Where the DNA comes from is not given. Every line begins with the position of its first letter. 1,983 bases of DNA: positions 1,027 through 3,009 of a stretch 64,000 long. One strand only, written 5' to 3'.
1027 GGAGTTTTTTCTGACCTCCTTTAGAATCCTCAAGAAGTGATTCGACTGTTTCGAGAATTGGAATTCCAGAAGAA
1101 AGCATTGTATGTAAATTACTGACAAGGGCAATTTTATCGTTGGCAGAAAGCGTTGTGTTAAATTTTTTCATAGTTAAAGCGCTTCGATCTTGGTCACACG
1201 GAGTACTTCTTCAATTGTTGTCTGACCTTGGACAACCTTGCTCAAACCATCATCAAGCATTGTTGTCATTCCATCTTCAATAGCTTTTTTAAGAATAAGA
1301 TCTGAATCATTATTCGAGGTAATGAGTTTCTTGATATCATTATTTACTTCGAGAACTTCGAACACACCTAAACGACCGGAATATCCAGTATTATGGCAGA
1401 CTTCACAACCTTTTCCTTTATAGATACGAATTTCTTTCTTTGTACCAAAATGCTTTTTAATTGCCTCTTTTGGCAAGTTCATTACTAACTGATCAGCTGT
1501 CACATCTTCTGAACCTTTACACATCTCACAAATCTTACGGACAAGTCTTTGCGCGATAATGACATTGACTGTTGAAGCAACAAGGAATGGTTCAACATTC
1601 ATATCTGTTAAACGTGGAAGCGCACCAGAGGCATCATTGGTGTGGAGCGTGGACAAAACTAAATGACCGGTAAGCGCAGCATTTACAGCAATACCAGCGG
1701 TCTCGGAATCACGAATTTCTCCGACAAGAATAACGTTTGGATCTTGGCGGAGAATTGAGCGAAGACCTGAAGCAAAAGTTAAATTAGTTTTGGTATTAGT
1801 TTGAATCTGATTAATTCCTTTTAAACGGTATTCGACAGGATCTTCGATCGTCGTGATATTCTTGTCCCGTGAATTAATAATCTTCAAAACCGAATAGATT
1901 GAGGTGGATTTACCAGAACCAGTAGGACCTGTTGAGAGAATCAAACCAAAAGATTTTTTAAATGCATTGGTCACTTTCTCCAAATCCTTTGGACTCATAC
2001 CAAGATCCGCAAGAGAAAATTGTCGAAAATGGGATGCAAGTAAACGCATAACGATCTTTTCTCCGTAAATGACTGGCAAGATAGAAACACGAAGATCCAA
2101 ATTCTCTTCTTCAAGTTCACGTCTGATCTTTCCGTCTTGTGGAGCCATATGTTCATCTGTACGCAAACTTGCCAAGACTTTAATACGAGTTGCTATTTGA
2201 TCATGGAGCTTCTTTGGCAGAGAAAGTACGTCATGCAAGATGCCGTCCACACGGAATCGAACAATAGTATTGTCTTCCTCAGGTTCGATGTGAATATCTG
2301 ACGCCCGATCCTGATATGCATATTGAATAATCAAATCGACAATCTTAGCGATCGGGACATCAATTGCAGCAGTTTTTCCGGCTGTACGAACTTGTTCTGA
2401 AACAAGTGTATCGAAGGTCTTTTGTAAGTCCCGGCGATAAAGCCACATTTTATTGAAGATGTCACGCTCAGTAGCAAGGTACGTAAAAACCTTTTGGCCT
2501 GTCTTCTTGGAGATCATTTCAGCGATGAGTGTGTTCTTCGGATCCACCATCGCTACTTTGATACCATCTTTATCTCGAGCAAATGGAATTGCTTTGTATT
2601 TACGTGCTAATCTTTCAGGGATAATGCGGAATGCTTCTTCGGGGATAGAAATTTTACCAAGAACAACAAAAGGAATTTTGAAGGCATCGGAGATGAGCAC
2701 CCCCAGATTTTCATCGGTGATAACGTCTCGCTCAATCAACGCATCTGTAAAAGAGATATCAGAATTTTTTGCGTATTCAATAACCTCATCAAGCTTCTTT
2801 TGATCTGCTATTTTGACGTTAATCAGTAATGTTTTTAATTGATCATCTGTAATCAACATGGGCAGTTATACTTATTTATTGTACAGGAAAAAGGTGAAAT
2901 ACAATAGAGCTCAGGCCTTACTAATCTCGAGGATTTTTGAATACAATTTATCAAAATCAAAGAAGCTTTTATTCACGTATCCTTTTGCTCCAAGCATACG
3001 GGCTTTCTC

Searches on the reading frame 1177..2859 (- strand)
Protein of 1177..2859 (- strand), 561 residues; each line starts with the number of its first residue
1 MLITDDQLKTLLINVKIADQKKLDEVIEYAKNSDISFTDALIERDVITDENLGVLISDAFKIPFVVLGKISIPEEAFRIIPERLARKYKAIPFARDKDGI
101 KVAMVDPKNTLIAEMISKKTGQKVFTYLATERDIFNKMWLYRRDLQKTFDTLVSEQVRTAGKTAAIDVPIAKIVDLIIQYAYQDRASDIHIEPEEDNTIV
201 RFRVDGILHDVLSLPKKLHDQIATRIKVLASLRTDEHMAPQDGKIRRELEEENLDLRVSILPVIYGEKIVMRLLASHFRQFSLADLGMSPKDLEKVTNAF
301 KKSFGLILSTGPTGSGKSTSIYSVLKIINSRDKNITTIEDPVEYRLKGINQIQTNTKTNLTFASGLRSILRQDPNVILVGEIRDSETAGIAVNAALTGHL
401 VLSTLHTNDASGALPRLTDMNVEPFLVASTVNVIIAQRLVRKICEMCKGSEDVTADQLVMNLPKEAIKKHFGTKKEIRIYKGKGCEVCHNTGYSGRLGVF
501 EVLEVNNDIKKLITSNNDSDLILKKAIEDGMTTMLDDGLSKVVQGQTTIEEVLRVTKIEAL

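Call 28: search_protein_families(library=pfam, proteins=[window:1177-2859:-], max_evalue=0.0001)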
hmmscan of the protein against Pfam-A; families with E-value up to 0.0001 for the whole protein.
window:1177-2859:- (561 aa): 2 families
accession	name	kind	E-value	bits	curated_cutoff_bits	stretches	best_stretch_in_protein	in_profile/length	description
PF00437.27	T2SSE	-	1.6e-129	432.2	24.9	1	167-554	5-370/370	Type II/IV secretion system protein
PF05157.20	MshEN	-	2.9e-14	53.3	23.1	1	60-135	1-77/90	MshEN domain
